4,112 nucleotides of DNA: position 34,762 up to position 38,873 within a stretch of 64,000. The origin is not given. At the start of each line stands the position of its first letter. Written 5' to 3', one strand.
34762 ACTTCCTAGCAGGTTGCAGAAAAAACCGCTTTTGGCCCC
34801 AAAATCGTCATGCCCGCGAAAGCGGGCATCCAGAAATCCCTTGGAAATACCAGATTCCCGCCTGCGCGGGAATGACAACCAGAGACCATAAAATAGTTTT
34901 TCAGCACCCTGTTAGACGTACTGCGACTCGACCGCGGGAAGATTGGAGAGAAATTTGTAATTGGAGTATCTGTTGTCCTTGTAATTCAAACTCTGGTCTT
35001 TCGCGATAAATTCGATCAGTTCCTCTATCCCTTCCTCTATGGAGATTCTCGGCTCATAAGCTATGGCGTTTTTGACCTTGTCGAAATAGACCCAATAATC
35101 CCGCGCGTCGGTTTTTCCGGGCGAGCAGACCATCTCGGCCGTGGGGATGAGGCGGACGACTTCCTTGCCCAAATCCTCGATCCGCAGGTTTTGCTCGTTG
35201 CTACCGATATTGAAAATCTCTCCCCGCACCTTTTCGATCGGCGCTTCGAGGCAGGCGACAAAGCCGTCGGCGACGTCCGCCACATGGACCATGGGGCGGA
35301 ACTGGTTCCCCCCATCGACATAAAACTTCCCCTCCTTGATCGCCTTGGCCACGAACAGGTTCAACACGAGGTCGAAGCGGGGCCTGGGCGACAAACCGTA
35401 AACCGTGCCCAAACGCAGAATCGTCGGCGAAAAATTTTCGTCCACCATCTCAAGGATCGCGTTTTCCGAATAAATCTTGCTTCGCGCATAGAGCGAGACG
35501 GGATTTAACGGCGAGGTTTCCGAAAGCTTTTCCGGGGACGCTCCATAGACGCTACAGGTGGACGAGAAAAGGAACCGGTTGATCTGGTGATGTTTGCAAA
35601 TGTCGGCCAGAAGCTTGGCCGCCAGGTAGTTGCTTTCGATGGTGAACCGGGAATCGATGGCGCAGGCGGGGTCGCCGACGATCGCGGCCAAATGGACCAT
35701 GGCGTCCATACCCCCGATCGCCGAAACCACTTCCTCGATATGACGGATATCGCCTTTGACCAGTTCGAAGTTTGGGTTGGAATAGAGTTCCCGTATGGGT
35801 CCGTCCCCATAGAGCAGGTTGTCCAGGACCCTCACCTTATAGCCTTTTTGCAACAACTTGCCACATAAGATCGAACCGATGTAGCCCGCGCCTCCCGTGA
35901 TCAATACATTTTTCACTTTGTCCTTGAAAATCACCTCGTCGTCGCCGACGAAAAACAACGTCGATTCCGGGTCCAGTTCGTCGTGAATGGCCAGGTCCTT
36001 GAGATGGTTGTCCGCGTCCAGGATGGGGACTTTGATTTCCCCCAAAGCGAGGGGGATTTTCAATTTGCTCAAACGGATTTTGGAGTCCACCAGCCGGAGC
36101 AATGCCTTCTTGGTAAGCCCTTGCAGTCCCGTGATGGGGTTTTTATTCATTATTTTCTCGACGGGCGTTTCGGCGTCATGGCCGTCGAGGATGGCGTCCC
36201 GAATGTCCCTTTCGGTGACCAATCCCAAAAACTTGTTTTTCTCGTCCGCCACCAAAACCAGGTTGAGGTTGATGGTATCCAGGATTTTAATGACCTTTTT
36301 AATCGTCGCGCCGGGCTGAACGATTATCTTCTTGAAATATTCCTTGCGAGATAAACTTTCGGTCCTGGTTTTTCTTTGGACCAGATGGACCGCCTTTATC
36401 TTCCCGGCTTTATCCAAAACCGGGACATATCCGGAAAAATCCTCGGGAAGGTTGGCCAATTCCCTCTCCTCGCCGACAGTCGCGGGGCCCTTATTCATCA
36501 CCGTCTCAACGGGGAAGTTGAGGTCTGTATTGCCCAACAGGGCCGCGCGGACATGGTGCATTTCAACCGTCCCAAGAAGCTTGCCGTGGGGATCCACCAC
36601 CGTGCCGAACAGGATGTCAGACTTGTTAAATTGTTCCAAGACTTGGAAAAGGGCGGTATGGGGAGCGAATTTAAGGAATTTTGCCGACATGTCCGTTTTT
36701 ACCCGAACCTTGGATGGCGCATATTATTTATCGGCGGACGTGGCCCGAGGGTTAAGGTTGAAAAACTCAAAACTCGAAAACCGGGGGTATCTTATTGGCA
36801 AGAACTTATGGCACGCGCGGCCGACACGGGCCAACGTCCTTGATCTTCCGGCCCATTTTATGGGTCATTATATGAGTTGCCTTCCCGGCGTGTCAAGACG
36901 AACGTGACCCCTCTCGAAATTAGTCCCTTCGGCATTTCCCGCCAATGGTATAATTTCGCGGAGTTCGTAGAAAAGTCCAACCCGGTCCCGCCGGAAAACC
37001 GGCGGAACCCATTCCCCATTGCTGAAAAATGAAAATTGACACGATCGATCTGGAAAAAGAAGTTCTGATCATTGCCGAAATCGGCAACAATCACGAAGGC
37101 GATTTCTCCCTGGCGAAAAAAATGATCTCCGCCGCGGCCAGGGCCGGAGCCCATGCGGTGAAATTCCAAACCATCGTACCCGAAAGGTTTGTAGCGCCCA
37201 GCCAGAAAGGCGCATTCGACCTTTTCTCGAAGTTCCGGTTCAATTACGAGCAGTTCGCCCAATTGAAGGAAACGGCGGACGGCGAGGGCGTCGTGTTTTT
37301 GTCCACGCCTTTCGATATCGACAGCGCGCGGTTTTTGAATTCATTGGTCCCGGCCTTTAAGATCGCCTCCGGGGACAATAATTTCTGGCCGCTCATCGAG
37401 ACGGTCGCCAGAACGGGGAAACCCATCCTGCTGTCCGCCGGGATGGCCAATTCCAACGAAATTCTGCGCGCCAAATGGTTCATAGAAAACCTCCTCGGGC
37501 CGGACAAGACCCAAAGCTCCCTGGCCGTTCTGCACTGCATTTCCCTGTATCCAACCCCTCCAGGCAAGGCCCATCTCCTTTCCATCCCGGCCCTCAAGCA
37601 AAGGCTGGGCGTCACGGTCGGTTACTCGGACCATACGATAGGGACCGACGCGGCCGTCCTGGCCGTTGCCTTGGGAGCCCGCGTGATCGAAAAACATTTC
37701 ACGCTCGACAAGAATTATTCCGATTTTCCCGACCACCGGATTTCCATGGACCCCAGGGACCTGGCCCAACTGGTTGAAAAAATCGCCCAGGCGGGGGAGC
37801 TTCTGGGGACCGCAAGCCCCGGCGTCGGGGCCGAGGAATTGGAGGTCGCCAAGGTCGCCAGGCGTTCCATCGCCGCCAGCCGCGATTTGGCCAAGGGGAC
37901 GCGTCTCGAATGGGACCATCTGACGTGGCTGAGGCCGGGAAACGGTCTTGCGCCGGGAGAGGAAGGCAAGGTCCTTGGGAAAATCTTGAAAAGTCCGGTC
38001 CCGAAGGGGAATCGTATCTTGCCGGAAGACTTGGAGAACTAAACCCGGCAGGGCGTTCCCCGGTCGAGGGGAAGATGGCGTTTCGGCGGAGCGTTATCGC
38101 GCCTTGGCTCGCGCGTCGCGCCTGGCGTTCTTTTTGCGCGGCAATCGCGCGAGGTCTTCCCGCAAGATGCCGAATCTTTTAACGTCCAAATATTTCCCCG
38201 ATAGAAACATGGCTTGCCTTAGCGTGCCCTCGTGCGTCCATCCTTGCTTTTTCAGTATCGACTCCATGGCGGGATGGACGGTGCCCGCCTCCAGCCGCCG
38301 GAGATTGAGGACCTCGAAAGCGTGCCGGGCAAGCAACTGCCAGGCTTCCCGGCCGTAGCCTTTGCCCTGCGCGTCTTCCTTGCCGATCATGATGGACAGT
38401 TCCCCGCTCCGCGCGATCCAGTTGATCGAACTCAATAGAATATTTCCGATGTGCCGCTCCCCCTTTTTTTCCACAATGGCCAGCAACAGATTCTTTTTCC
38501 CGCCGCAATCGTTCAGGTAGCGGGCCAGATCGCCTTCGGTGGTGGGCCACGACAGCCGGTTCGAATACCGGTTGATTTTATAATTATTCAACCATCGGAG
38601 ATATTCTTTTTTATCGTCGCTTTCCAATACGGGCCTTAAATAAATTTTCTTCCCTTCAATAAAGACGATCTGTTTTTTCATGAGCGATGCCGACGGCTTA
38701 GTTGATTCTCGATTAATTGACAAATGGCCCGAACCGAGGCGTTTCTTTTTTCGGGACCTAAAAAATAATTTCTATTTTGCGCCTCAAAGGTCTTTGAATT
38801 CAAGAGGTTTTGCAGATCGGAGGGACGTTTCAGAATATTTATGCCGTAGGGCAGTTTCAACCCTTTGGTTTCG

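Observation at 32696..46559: Nonulosonic-acid (pseudaminic/legionaminic-type, sps-like) surface-glycan island with patchy lower GC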

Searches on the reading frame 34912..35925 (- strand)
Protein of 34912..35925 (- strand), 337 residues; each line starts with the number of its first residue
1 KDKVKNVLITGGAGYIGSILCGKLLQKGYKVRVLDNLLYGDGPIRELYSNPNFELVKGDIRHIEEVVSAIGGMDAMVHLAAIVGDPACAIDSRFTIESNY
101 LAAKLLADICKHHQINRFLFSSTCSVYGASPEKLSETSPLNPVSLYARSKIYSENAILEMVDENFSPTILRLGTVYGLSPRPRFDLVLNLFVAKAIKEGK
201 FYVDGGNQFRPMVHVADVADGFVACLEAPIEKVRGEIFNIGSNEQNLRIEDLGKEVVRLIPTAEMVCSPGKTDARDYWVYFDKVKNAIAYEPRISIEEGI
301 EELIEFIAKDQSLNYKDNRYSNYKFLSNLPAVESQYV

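Call 95: search_solved_structures(query=window:34912-35925:-, max_evalue=1e-10)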
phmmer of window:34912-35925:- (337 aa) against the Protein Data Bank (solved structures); distinct sequences matched with E-value up to 1e-10: 76 (the best 60 are shown).
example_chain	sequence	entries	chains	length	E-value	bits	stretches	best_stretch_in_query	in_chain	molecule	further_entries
6vo6_A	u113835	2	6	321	8.8e-48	166.7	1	5-323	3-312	Putative sugar-nucleotide epimerase/dehydratease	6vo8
6zl6_A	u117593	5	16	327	2.5e-29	106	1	6-308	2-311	Epimerase domain-containing protein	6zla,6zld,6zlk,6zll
6wjb_A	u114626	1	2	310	3.9e-29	105.4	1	5-233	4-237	NAD-dependent epimerase/dehydratase family protein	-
8rdg_A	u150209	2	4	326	6e-29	104.8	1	6-263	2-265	SDR family NAD(P)-dependent oxidoreductase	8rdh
6zlj_A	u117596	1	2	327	8.9e-29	104.2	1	6-308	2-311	Epimerase domain-containing protein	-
6wj9_A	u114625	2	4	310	1.9e-28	103.1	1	5-233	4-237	NAD-dependent epimerase/dehydratase family protein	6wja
8rdi_A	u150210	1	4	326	2.1e-28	103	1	6-263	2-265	SDR family NAD(P)-dependent oxidoreductase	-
6bwl_A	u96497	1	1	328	2.8e-26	96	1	6-319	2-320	Pal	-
4zrm_A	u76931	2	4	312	1.4e-25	93.8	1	6-309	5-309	UDP-glucose 4-epimerase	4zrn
6bi4_A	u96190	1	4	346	1.7e-22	83.6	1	4-311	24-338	dTDP-glucose 4,6-dehydratase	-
8wxk_A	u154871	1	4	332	1.6e-21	80.4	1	6-295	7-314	UDP-glucose 4-epimerase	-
4lk3_A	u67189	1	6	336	1.7e-21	80.3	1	5-318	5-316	UDP-glucuronic acid decarboxylase 1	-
8vr2_A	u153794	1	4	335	2.2e-21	79.9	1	5-308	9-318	NAD-dependent epimerase/dehydratase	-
7k3p_A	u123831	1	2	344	2.9e-21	79.5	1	6-244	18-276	UDP-glucose 4-epimerase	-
4gll_A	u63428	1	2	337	3.1e-21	79.5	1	5-318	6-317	UDP-glucuronic acid decarboxylase 1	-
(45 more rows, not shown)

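Call 100: search_solved_structures(query=window:34912-35925:-, max_evalue=1e-40, show_alignments=1)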
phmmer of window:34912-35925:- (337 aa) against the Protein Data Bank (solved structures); distinct sequences matched with E-value up to 1e-40: 1.
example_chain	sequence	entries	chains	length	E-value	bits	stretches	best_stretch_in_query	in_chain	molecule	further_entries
6vo6_A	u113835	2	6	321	8.8e-48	166.7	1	5-323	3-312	Putative sugar-nucleotide epimerase/dehydratease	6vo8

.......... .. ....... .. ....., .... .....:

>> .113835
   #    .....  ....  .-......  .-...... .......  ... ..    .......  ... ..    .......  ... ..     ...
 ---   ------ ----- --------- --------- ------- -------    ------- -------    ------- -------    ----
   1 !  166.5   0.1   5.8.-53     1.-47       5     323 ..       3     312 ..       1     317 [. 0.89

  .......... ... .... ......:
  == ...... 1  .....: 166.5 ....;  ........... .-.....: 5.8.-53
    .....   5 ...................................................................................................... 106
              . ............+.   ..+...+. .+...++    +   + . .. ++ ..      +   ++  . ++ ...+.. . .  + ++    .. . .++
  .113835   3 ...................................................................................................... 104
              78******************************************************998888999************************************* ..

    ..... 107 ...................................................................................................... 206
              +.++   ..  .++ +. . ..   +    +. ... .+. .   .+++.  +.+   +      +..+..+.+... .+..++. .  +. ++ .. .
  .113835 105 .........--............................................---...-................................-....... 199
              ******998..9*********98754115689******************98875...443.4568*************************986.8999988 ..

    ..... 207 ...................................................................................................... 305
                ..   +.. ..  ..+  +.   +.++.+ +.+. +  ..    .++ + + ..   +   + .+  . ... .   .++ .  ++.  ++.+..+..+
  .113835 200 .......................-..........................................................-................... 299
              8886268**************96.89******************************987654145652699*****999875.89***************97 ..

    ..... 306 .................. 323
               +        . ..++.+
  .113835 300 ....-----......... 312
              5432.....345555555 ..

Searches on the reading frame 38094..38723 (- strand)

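Call 3: search_protein_families(library=pfam, proteins=[window:38094-38723:-])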
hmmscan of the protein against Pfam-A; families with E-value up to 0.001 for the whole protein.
window:38094-38723:- (209 aa): 3 families
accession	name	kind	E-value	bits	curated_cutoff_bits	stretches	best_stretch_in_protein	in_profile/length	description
PF13302.13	Acetyltransf_3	-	1e-17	65.5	25.4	1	27-161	2-136/138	Acetyltransferase (GNAT) domain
PF13420.13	Acetyltransf_4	-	3.2e-08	34.2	24.3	1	33-180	4-152/155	Acetyltransferase (GNAT) domain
PF00583.31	Acetyltransf_1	-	8.2e-06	26.5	20.7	1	58-151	15-103/116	Acetyltransferase (GNAT) family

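Call 4: search_protein_families(library=ncbifam, proteins=[window:38094-38723:-])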
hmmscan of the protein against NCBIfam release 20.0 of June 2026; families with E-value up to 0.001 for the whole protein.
window:38094-38723:- (209 aa): 3 families
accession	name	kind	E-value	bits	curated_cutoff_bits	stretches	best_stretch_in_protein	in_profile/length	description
NF011709.0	PRK15130.1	equivalog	1.3e-11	44.7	218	1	82-191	60-169/186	spermidine N1-acetyltransferase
NF007539.0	PRK10151.1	equivalog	9.3e-06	25.4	184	1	89-185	76-173/179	50S ribosomal protein L7/L12-serine acetyltransferase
TIGR03585.1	PseH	equivalog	0.00011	22.3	93.1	1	35-184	8-155/156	UDP-4-amino-4,6-dideoxy-N-acetyl-beta-L-altrosamine N-acetyltransferase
